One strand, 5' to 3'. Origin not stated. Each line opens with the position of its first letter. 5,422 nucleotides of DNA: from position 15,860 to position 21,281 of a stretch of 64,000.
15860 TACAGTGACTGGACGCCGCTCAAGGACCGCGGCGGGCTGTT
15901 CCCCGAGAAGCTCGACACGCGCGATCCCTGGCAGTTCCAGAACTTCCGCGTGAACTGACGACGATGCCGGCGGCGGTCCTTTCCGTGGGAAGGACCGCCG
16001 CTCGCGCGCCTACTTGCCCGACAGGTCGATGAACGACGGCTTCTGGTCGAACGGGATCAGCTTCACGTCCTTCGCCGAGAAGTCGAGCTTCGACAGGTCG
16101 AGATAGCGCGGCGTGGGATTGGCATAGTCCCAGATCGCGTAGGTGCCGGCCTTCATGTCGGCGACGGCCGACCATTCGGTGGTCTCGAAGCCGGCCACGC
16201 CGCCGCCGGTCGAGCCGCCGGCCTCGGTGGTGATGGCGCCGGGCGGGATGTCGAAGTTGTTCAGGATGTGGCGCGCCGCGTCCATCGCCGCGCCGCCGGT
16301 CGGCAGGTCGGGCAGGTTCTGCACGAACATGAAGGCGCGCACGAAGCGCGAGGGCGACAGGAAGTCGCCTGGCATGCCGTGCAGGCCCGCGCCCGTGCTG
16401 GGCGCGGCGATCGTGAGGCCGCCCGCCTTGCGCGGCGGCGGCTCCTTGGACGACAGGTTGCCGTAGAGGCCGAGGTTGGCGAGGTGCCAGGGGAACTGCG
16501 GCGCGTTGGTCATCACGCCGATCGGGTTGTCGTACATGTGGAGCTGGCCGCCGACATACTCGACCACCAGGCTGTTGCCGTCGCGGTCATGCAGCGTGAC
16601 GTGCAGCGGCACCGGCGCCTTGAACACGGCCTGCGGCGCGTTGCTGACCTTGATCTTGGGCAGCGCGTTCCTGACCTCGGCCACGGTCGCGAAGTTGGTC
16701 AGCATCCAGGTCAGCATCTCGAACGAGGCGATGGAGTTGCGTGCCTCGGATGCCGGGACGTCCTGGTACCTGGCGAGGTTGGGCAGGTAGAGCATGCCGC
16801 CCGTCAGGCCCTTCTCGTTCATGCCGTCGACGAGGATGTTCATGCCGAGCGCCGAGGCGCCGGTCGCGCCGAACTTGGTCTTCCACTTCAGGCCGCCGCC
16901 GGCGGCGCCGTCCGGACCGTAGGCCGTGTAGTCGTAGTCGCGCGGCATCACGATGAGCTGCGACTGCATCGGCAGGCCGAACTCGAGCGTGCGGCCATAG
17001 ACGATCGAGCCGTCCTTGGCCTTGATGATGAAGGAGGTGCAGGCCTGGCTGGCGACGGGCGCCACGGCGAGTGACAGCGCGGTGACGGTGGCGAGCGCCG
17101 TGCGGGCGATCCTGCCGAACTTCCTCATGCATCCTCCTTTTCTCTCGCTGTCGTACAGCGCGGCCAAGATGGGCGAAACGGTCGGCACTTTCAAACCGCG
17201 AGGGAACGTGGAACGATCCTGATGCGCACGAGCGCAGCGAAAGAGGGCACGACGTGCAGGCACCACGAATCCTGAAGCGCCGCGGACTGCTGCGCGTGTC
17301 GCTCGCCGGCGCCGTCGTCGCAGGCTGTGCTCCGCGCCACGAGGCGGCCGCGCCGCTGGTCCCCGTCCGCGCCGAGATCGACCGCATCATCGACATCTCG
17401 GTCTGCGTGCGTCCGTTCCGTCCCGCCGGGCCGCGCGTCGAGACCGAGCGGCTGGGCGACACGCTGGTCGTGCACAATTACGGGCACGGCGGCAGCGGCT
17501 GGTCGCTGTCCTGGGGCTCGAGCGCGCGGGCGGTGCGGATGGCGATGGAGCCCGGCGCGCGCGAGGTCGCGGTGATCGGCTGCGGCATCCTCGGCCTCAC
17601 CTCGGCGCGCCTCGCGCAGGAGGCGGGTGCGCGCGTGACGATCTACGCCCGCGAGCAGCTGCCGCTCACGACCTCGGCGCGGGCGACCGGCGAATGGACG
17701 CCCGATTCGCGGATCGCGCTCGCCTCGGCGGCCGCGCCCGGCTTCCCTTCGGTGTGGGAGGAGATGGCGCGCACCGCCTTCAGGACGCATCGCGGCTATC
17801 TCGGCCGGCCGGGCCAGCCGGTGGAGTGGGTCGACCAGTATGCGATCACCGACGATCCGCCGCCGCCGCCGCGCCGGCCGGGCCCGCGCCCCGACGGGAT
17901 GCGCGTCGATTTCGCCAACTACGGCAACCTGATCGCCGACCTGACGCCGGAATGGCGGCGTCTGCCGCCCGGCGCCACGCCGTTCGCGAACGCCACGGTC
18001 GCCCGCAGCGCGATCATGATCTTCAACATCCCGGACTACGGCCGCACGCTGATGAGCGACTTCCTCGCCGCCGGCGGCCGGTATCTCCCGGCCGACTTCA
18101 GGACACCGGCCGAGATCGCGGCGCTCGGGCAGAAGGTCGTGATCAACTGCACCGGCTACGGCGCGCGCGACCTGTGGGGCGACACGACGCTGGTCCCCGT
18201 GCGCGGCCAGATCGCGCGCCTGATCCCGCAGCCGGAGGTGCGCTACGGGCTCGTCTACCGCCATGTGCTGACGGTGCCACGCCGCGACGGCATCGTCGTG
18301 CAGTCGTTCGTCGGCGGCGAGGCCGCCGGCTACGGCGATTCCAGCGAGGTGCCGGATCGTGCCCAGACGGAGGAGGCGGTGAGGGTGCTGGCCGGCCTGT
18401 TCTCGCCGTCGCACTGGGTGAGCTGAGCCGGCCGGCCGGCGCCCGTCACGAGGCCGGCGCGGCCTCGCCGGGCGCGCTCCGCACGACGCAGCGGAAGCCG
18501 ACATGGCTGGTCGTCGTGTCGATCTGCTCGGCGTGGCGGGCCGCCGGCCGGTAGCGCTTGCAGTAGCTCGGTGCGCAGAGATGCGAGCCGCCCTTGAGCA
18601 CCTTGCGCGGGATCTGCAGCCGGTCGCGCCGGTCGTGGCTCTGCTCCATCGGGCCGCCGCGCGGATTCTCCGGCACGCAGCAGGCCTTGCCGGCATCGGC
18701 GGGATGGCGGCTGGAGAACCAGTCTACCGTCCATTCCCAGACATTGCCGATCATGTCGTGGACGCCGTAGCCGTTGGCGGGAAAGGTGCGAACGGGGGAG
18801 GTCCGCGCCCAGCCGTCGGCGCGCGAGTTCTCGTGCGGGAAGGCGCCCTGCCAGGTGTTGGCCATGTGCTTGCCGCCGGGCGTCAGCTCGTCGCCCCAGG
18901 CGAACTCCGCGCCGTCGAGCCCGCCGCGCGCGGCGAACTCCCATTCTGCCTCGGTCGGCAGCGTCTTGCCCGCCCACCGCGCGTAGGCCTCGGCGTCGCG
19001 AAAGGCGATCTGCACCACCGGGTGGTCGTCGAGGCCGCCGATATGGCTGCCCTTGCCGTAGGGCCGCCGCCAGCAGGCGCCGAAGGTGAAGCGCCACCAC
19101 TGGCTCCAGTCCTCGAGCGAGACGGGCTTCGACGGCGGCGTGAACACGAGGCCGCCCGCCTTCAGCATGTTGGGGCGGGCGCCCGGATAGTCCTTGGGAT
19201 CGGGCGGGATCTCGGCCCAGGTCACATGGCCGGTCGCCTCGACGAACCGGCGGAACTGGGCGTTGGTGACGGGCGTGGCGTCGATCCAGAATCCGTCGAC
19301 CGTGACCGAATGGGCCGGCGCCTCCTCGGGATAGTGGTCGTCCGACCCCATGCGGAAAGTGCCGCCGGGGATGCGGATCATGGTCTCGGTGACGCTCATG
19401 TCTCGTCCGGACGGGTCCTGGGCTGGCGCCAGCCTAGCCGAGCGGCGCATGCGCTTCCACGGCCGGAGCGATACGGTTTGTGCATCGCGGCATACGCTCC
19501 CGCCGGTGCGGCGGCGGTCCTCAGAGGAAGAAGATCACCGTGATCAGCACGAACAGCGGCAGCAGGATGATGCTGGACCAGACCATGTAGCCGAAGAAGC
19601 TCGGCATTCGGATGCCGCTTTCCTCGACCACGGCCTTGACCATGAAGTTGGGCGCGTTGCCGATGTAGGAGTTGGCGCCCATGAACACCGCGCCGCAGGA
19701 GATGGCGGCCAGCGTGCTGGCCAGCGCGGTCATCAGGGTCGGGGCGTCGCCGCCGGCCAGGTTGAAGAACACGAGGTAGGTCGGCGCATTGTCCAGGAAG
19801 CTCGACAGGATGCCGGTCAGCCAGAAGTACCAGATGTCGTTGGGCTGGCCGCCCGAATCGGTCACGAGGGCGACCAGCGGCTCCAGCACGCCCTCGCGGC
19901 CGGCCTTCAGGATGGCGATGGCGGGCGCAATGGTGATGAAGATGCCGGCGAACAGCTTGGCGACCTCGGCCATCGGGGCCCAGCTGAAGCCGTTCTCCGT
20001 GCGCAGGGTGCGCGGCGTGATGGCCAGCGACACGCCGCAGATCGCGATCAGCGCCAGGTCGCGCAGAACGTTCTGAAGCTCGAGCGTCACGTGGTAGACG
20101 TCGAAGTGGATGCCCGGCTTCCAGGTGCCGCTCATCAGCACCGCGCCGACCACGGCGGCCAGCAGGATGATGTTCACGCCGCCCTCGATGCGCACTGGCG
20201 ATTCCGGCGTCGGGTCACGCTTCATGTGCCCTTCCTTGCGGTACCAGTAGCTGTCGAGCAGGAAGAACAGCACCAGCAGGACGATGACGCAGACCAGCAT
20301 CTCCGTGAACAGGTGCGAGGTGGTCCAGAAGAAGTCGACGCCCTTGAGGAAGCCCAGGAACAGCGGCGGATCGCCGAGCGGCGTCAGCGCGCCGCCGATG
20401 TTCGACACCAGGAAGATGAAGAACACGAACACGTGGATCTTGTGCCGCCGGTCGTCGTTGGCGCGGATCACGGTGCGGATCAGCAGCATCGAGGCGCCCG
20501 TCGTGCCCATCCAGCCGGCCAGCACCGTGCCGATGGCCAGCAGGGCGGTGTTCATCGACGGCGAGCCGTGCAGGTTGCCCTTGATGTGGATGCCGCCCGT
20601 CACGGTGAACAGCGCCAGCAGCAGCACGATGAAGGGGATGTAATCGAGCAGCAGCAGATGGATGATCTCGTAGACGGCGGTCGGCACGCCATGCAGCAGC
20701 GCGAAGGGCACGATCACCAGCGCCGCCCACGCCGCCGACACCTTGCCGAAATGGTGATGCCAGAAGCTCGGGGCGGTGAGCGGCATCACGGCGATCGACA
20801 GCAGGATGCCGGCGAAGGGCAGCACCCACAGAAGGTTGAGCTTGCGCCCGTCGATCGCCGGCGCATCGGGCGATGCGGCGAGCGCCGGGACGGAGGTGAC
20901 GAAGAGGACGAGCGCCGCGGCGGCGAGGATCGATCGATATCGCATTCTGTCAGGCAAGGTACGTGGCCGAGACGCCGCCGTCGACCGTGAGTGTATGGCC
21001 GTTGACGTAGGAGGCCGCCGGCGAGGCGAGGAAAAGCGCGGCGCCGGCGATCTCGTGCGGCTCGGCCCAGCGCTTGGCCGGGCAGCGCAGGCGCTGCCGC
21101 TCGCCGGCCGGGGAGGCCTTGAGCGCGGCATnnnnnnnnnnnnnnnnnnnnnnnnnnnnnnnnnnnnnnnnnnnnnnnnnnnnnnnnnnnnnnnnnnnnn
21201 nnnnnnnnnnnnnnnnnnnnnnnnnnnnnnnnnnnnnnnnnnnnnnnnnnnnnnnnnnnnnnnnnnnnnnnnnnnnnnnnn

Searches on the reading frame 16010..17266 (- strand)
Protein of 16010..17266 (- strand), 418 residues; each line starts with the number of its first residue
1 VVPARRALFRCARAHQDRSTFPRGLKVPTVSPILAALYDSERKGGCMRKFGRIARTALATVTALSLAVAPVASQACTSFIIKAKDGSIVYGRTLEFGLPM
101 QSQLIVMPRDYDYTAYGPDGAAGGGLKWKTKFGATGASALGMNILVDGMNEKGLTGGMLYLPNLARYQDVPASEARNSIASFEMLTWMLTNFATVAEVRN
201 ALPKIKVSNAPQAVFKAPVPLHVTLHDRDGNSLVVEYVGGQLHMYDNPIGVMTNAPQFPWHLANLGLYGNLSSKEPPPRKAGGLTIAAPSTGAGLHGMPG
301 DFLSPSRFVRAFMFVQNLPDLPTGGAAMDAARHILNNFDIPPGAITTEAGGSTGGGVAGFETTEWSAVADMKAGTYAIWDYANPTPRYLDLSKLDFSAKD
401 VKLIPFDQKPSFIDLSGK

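Call 65: search_protein_families(library=pfam, proteins=[window:16010-17266:-], max_evalue=1e-8)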
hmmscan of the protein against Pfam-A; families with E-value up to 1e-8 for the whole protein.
window:16010-17266:- (418 aa): 1 family
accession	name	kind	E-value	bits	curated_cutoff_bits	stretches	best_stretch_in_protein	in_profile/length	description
PF02275.23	CBAH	-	1.6e-58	199.3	20.4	1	76-400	1-312/316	Linear amide C-N hydrolases, choloylglycine hydrolase family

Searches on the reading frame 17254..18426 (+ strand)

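Call 65: search_protein_families(library=pfam, proteins=[window:17254-18426:+], max_evalue=1e-8)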
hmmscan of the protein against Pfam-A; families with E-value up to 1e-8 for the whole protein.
window:17254-18426:+ (390 aa): 1 family
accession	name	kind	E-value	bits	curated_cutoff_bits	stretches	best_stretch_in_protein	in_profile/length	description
PF01266.30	DAO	-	1.1e-23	84.8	27.9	1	105-383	2-297/353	FAD dependent oxidoreductase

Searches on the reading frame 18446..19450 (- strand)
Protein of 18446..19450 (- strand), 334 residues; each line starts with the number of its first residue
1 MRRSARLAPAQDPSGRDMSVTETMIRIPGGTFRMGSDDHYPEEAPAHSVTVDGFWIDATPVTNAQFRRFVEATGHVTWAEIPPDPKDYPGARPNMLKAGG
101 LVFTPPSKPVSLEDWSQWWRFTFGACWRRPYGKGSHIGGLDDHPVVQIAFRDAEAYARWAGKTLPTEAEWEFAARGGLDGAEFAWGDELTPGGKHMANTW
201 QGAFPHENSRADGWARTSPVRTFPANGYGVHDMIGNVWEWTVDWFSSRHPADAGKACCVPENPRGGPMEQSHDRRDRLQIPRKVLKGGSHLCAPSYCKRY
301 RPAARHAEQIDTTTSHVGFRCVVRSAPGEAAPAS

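Call 65: search_protein_families(library=pfam, proteins=[window:18446-19450:-], max_evalue=1e-8)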
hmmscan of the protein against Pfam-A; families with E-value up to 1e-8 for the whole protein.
window:18446-19450:- (334 aa): 1 family
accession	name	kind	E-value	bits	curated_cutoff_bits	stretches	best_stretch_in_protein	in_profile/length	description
PF03781.23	FGE-sulfatase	-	1.8e-83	280.6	23.3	1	22-322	3-254/255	Sulfatase-modifying factor enzyme 1-like domain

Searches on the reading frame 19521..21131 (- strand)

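Call 65: search_protein_families(library=pfam, proteins=[window:19521-21131:-], max_evalue=1e-8)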
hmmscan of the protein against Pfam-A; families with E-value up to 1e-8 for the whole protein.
window:19521-21131:- (536 aa): 2 families
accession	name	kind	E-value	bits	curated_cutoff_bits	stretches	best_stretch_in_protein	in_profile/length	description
PF16980.11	CitMHS_2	-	1.6e-196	653.8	25.7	1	97-535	3-448/448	Putative citrate transport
PF03600.22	CitMHS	-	3.1e-11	43.4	31.9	1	187-467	72-322/336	Citrate transporter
